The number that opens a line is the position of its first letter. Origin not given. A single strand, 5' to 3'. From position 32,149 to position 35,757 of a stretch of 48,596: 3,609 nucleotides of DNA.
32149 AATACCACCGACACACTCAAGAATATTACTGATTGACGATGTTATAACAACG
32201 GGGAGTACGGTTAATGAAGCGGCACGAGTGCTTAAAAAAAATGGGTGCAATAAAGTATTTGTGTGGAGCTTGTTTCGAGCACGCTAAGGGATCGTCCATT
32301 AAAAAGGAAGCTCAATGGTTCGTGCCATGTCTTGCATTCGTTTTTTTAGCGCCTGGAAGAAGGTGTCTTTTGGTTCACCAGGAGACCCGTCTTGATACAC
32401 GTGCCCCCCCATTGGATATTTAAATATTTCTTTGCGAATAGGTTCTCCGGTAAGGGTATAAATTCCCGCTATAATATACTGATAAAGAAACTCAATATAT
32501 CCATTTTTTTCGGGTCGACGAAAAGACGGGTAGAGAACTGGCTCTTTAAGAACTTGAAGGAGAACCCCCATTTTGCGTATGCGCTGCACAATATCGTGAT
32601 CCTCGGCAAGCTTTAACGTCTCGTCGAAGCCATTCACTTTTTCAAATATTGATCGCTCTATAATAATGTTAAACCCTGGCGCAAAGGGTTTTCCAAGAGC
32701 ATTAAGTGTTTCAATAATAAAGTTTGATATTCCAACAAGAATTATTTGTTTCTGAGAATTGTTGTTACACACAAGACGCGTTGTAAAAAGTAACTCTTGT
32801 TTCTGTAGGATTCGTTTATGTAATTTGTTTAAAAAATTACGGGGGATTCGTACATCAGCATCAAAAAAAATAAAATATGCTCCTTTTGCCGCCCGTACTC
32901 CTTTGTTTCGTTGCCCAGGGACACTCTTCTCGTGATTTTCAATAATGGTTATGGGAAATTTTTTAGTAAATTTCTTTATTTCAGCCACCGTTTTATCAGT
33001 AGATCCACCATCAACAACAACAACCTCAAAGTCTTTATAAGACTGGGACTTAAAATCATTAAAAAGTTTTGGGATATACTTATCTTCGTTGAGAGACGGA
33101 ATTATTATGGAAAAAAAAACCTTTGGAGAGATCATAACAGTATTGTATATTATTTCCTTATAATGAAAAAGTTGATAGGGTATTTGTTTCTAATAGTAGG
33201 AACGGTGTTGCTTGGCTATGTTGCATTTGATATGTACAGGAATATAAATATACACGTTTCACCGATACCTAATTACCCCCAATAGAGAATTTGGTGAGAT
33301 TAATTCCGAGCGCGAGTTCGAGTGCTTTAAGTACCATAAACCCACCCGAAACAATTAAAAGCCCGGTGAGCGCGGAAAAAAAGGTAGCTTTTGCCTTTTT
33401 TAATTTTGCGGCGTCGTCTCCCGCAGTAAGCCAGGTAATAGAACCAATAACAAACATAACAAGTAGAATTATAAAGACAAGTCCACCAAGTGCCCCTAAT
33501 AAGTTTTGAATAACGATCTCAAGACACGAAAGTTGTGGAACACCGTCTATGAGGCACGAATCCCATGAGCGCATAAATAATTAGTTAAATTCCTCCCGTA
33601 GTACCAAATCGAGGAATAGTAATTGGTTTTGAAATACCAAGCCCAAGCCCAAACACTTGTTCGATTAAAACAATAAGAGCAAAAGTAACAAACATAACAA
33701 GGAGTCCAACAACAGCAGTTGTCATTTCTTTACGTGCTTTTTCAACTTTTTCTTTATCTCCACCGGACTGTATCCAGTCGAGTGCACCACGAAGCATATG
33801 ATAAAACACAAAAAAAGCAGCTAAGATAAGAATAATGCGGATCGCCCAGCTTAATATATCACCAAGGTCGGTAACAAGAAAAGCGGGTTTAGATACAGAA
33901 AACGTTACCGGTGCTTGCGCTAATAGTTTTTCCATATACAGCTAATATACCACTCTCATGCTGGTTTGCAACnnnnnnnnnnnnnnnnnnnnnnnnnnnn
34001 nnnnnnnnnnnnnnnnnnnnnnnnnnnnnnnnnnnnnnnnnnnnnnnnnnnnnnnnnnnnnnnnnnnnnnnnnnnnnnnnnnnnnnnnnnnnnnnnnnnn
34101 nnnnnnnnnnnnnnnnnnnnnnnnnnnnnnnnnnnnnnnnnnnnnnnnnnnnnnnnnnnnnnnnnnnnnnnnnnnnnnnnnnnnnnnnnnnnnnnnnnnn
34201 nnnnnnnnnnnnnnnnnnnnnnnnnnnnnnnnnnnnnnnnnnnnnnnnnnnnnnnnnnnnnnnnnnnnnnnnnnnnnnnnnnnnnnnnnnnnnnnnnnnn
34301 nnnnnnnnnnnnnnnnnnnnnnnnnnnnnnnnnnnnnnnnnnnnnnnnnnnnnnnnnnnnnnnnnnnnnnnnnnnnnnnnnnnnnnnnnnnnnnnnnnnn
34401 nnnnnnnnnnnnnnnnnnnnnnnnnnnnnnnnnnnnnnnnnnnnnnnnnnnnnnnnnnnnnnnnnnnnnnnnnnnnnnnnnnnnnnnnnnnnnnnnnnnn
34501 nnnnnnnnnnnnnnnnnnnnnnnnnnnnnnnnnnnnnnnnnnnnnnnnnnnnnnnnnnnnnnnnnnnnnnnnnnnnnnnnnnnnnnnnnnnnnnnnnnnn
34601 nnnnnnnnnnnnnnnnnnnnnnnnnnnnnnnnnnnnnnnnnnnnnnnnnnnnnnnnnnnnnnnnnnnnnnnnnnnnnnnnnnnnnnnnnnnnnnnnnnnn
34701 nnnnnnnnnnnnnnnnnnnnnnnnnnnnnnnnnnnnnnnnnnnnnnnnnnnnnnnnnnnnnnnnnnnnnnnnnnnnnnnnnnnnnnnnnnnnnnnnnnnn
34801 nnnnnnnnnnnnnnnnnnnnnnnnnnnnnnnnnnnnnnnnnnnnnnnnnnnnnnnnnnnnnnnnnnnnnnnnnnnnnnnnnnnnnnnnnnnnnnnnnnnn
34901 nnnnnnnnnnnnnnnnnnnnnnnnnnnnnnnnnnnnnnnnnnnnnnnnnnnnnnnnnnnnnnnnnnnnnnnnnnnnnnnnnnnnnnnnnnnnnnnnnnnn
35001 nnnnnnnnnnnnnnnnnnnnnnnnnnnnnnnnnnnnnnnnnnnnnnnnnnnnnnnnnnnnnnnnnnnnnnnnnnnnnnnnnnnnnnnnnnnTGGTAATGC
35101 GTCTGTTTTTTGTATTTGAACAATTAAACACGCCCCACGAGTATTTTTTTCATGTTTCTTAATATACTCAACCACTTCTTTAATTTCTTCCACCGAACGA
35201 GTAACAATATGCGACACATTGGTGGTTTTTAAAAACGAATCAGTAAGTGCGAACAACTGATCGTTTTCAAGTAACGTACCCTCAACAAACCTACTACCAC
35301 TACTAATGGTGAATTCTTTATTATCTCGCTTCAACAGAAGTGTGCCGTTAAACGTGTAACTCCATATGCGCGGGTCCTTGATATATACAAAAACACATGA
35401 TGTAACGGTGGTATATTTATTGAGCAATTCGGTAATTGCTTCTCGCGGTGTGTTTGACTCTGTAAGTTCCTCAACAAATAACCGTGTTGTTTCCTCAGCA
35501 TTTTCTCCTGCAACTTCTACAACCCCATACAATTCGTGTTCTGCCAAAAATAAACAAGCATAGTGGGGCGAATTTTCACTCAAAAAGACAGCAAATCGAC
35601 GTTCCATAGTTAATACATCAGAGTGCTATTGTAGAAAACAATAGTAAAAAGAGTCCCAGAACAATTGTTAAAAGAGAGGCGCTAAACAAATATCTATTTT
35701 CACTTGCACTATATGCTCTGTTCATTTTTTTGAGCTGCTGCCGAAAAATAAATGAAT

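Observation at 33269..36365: Pilin-like cluster 1: two VirB2/TrbC-like genes co-oriented with three unknown membrane proteins and no secretion ATPase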

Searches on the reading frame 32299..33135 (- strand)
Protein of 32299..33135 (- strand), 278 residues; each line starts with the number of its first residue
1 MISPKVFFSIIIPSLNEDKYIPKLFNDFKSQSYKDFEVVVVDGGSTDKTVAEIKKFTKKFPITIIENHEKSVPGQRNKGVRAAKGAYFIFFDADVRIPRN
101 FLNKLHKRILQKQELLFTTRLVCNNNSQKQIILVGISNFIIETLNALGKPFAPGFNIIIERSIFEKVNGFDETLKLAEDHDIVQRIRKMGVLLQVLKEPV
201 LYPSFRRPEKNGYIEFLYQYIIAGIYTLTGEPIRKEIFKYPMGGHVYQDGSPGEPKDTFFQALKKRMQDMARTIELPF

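Call 4: search_protein_families(library=pfam, proteins=[window:32299-33135:-], max_evalue=1)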
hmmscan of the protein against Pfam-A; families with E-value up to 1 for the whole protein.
window:32299-33135:- (278 aa): 6 families
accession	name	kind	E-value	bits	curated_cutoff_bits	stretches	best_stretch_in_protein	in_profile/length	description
PF00535.33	Glycos_transf_2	-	3.8e-29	102.2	23.3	1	9-166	1-166/168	Glycosyl transferase family 2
PF10111.15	Glyco_tranf_2_2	-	7.3e-16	58.9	27.3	1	10-203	2-216/276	Glycosyltransferase like family 2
PF13506.12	Glyco_transf_21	-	2.6e-11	43.7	21.7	1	78-207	24-158/174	Glycosyl transferase family 21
PF13641.12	Glyco_tranf_2_3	-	1.6e-07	32.1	27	1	8-203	3-211/230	Glycosyltransferase like family 2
PF02709.20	Glyco_transf_7C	-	0.00094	19.2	23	1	156-196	23-65/78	N-terminal domain of galactosyltransferase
PF13632.12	Glyco_trans_2_3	-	0.002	18.4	27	1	88-198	2-118/198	Glycosyl transferase family group 2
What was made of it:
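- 32299..33135 (-): Family-2 glycosyltransferase, the co-oriented next gene. It has its own -10 box 6 nt before the ATG. A conserved neighbour, not shown to belong functionally. Pfam Glycos_transf_2, E 3.8e-29 (call 4).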

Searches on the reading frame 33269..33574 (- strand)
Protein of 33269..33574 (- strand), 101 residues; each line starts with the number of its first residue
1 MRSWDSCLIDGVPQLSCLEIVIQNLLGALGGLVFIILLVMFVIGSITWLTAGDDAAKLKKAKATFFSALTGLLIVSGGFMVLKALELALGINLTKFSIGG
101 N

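Call 4: search_protein_families(library=pfam, proteins=[window:33269-33574:-], max_evalue=1)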
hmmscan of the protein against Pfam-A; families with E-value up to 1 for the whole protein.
window:33269-33574:- (101 aa): 3 families
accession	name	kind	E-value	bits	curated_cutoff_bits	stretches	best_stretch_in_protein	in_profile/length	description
PF18895.5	T4SS_pilin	-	1.4e-06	28.7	26.6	1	21-75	8-61/71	Type IV secretion system pilin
PF19607.4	DUF6112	-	0.0058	16.9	25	1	22-81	16-77/88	Family of unknown function (DUF6112)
PF19862.4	DUF6336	-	0.053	14.3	25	1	24-59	41-76/128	Family of unknown function (DUF6336)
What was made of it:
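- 33269..33574 (-): pilB: 101-aa 'short-type' VirB2-like pilin. PF18895 at 28.7 bits, above the gathering score of 26.6 (call 4).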

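Call 23: search_protein_families(library=ncbifam, proteins=[window:33269-33574:-], max_evalue=0.1)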
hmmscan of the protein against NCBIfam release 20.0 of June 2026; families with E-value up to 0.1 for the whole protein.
window:33269-33574:- (101 aa): 0 families

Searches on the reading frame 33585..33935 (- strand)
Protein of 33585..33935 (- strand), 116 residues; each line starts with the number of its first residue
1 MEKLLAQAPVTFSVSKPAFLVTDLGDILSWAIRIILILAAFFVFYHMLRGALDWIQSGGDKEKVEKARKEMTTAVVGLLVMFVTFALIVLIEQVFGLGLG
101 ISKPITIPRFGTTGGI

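Call 4: search_protein_families(library=pfam, proteins=[window:33585-33935:-], max_evalue=1)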
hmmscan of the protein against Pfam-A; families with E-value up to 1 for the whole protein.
window:33585-33935:- (116 aa): 6 families
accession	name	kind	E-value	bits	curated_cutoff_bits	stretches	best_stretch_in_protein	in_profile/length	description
PF18895.5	T4SS_pilin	-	0.00011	22.6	26.6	1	24-85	9-64/71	Type IV secretion system pilin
PF09925.14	DUF2157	-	0.0019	18.3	32.4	1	28-98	61-119/146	Predicted membrane protein (DUF2157)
PF13687.11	DUF4153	-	0.007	16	27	1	18-90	119-195/373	Domain of unknown function (DUF4153)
PF20108.4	DUF6498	-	0.0092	15.7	23.7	1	28-90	107-167/207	Family of unknown function (DUF6498)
PF13314.11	DUF4083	-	0.18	12.3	25.4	1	24-51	2-29/57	Domain of unknown function (DUF4083)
PF15559.11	DUF4660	-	0.25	12.1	27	1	13-31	47-65/111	Domain of unknown function (DUF4660)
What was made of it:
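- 33585..33935 (-): pilA: 116-aa 'long-type' VirB2-like pilin paralogue. 56% identical over 63 aa to the cluster-2 gene at 40449..40814. PF18895 at 22.6 bits (call 4).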

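Call 23: search_protein_families(library=ncbifam, proteins=[window:33585-33935:-], max_evalue=0.1)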
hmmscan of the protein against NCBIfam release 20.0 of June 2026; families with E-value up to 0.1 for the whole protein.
window:33585-33935:- (116 aa): 3 families
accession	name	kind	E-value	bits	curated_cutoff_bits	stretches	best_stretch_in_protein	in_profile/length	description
NF045610.1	acin_4_helix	equivalog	0.002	18.2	50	1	23-96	32-106/131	putative four-helix membrane protein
NF045849.1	ICE_MMCAP2_0565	equivalog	0.0025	17.5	40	1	27-93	16-78/80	Mbov_0395 family pilin-like conjugal transfer protein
NF041745.1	RdrD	equivalog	0.075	12.9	230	1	28-107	79-150/227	antiviral RADAR system accessory protein RdrD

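Call 75: search_solved_structures(query=A7, max_evalue=10, show_alignments=2)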
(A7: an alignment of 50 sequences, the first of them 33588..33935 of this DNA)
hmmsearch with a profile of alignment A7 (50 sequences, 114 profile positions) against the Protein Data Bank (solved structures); distinct sequences matched with E-value up to 10: 9.
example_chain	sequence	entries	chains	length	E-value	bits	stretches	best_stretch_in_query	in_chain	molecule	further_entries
7zm5_A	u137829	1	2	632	0.037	17.3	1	9-73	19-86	Attachment glycoprotein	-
2jwa_A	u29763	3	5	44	0.068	16.4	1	71-93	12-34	Receptor tyrosine-protein kinase erbB-2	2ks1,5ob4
2n2a_A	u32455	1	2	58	0.095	16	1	72-93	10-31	Receptor tyrosine-protein kinase erbB-2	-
7c7s_B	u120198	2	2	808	0.2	14.9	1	13-78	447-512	Gamma-aminobutyric acid type B receptor subunit 2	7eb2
7c7q_B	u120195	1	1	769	0.22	14.8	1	13-78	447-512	Gamma-aminobutyric acid type B receptor subunit 2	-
6uo8_B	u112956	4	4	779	0.23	14.8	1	13-78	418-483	Gamma-aminobutyric acid type B receptor subunit 2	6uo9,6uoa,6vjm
6wiv_B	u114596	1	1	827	0.23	14.7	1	13-78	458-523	Gamma-aminobutyric acid type B receptor subunit 2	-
7ca3_B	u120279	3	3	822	0.23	14.7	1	13-78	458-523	Gamma-aminobutyric acid type B receptor subunit 2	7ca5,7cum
6w2x_B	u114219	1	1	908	0.25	14.6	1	13-78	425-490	Gamma-aminobutyric acid type B receptor subunit 2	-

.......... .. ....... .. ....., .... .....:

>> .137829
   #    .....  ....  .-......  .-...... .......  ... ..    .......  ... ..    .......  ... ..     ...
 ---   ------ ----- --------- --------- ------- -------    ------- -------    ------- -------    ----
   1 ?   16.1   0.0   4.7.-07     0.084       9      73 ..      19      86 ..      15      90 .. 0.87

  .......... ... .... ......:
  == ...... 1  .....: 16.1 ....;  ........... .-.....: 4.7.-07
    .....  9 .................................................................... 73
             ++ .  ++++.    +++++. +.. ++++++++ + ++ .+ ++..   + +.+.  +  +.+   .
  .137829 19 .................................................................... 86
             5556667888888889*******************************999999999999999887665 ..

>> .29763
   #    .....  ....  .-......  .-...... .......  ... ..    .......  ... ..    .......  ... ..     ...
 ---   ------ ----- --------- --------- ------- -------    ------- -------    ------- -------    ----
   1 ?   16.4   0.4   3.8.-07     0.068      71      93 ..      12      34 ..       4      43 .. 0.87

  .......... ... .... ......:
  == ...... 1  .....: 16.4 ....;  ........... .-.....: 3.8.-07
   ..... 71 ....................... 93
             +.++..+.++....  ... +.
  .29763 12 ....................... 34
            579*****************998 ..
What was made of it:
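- A family profile found no solved conjugative pilin (call 75).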

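Call 83: search_protein_families(library=pfam, alignment_id=A7, max_evalue=0.01)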
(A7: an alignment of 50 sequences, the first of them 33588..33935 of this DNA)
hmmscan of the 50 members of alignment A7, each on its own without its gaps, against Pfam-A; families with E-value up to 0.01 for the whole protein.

A. member 1, window:33588-33935:- (116 aa): 4 families
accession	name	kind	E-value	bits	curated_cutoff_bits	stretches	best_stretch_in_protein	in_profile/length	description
PF18895.5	T4SS_pilin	-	0.00011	22.6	26.6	1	24-85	9-64/71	Type IV secretion system pilin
PF09925.14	DUF2157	-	0.0019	18.3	32.4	1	28-98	61-119/146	Predicted membrane protein (DUF2157)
PF13687.11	DUF4153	-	0.007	16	27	1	18-90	119-195/373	Domain of unknown function (DUF4153)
PF20108.4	DUF6498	-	0.0092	15.7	23.7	0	28-90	107-167/207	Family of unknown function (DUF6498)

B. families by the number of members that match (of 50 scanned): 25 families
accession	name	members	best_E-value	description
PF18895.5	T4SS_pilin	49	6e-11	Type IV secretion system pilin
PF07331.16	TctB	6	0.0016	Tripartite tricarboxylate transporter TctB family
PF06664.17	WLS-like_TM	3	0.0017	Wntless-like, transmembrane domain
PF13687.11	DUF4153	3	0.0058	Domain of unknown function (DUF4153)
PF03994.20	DUF350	2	0.0015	Domain of Unknown Function (DUF350)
PF19607.4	DUF6112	2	0.003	Family of unknown function (DUF6112)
PF14093.11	DUF4271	2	0.0039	Domain of unknown function (DUF4271)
PF19814.4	DUF6297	2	0.0045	Family of unknown function (DUF6297)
PF02322.20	Cyt_bd_oxida_II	1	0.00071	Cytochrome bd terminal oxidase subunit II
PF09933.14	DUF2165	1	0.00086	Predicted small integral membrane protein (DUF2165)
PF23396.1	DUF7103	1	0.00088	Family of unknown function (DUF7103)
PF04306.18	DUF456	1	0.0017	Protein of unknown function (DUF456)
PF09925.14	DUF2157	1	0.0019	Predicted membrane protein (DUF2157)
PF24003.1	DUF7319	1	0.0019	Domain of unknown function (DUF7319)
PF22571.1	LiaI-LiaF-TM_PspC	1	0.0037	PspC transmembrane region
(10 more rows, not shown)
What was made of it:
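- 33585..33935 (-): Family-level PF18895 membership 49 of 50 (call 83).
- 49 of 50 family members match PF18895, best E 6e-11 (call 83).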

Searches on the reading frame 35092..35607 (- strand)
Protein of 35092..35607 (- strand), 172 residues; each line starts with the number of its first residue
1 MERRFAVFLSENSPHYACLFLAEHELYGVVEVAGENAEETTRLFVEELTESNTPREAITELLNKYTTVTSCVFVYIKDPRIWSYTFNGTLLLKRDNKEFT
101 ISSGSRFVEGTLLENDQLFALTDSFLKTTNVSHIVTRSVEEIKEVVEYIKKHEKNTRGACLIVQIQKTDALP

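Call 70: search_solved_structures(query=A6, max_evalue=10)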
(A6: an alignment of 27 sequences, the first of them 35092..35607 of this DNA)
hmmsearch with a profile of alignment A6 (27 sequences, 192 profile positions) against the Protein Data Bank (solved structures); distinct sequences matched with E-value up to 10: 9.
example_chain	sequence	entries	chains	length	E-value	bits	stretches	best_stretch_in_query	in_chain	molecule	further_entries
2l69_A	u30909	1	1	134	0.051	16.4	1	38-89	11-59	Rossmann 2x3 fold protein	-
8flj_E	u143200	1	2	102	0.41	13.4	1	33-67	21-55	Integration host factor subunit alpha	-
5o1r_A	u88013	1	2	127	0.43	13.4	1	88-143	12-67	GNA2132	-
6cuj_A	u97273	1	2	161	0.89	12.4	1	88-143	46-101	Gna2132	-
2lfu_A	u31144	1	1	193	1.4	11.8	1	88-143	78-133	Gna2132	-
6g1m_A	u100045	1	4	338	1.6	11.5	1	126-166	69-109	Dihydrodipicolinate reductase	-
7bqr_A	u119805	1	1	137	1.7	11.5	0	35-66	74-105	Mussoc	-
6g1h_A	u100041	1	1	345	1.7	11.5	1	126-166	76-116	Dihydrodipicolinate reductase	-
3zt9_A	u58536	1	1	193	2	11.2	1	119-177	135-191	Stage II sporulation protein E (SpoIIE)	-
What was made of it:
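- On PPM/PP2C protein phosphatases: A PDB profile search gave only E = 2 to the SpoIIE-type chain 3zt9 (call 70).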

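Call 76: predict_structure(alignment_id=A6)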
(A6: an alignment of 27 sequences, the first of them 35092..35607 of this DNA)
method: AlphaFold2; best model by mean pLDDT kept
length: 172 residues; sequences in the alignment: 27
mean_pLDDT: 95.0   pTM: 0.90
mean pLDDT of the five models: 95.0, 94.9, 94.6, 94.3, 93.5
residues with pLDDT >= 90: 158; 70-90: 12; 50-70: 2; < 50: 0
segments of 3 or more residues with pLDDT < 50: none
pLDDT, mean of each block of 10 residues (from residue 1): 95 97 96 98 96 93 97 95 98 96 98 96 98 90 95 96 89 57
secondary structure, 60 per line:
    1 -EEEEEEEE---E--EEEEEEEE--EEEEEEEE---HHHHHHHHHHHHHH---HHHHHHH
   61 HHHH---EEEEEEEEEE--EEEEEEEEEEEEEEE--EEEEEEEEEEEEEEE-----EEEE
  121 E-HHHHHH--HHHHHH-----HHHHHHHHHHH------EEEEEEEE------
elements in order: E2-9 E16-23 E26-33 H37-50 H54-64 E68-77 E80-94 E97-111 E117-121 H123-128 H131-136 H142-152 E159-166
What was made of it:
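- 35110..35607 (-): Cytoplasmic PP2C/PPM-fold domain (aa 1-166), probably catalytically degenerate. Model pLDDT 95, pTM 0.90 (call 76).
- On PPM/PP2C protein phosphatases: N-domain model with pLDDT 95 and pTM 0.90 (call 76).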

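Call 78: fold_search(model_id=the predicted structure, library=pdb)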
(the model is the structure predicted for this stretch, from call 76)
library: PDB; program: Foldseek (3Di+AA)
matches with E <= 10: 723; with E <= 0.001: 98
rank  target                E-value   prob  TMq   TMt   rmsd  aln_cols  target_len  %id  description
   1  2j86_A                3.8e-08  1.00  0.66  0.51   5.0       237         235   14  Structural analysis of the PP2C Family Phosphatase tPphA of Thermosynechococcus elongatus (released 2007-11-06)
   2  2j86_B                4.0e-08  1.00  0.71  0.54   4.3       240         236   12  Structural analysis of the PP2C Family Phosphatase tPphA of Thermosynechococcus elongatus (released 2007-11-06)
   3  5d2u                  9.3e-08  1.00  0.67  0.50   5.1       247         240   11  Crystal structure of tPphA Variant - H39A (released 2016-05-04)
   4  6jkv_A                1.5e-07  1.00  0.69  0.54   4.7       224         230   14  PppA, a key regulatory component of T6SS in Pseudomonas aeruginosa (released 2019-06-26)
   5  2y09                  1.7e-07  1.00  0.67  0.51   5.2       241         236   12  The cyanobacterial PP2C-like phosphatase tPphA requires three metals in the catalytic center for efficient catalysis (released 2011-02-09)
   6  2cm1                  2.0e-07  1.00  0.73  0.56   4.6       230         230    9  Crystal structure of the catalytic domain of serine threonine protein phosphatase PstP in complex with 2 Manganese ions. (released 2007-06-12)
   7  2jfr                  2.2e-07  1.00  0.68  0.52   5.3       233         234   12  Crystal structure of the PPM Ser-Thr phosphatase MsPP from Mycobacterium smegmatis in complex with phosphate at 0.83 A r (released 2007-07-24)
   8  1txo_A                2.4e-07  1.00  0.73  0.55   4.3       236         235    9  Crystal structure of the Mycobacterium tuberculosis serine/threonine phosphatase PstP/Ppp at 1.95 A. (released 2004-11-23)
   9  2j82                  2.7e-07  1.00  0.65  0.53   4.8       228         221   14  Structural analysis of the PP2C Family Phosphatase tPphA from Thermosynechococcus elongatus (released 2007-11-06)
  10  5iti                  3.2e-07  1.00  0.70  0.53   4.4       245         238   11  A cynobacterial PP2C (tPphA) structure (released 2016-05-04)
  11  2xzv                  3.8e-07  1.00  0.67  0.51   5.0       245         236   12  The cyanobacterial PP2C-like phosphatase tPphA requires three metals in the catalytic center for efficient catalysis (released 2011-02-09)
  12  6jkv_B                4.7e-07  1.00  0.68  0.54   5.1       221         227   14  PppA, a key regulatory component of T6SS in Pseudomonas aeruginosa (released 2019-06-26)
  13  2jfs                  5.0e-07  1.00  0.66  0.51   5.5       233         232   11  Crystal structure of the PPM Ser-Thr phosphatase MsPP from Mycobacterium smegmatis in complex with cacodylate (released 2007-07-24)
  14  6k4e_B                6.6e-07  1.00  0.71  0.52   4.2       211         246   12  SiaA-PP2C domain of Pseudomonas aeruginosa (released 2019-06-26)
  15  1txo_B                8.8e-07  1.00  0.73  0.55   4.4       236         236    9  Crystal structure of the Mycobacterium tuberculosis serine/threonine phosphatase PstP/Ppp at 1.95 A. (released 2004-11-23)
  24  3zt9                  6.3e-06  1.00  0.67  0.61   4.5       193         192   12  The bacterial stressosome: a modular system that has been adapted to control secondary messenger signaling (released 2012-02-22)
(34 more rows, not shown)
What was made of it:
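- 35110..35607 (-): All 50 listed Foldseek PDB hits are PP2C phosphatases, with E down to 3.8e-8 and TMq up to 0.73 (call 78).
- On PPM/PP2C protein phosphatases: All 50 listed Foldseek PDB hits are PP2C enzymes, with E 3.8e-8 to 7.8e-5 and TMq up to 0.73 (call 78).
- Closest known: Mycobacterium tuberculosis PstP. Same: PstP is among the top Foldseek hits (1txo and 2cm1, TMq 0.73; call 78).
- Closest known: PP2C phosphatases that control secretion systems or sigma factors. Same: PppA, RsbX and SpoIIE are all among the structural hits (call 78).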
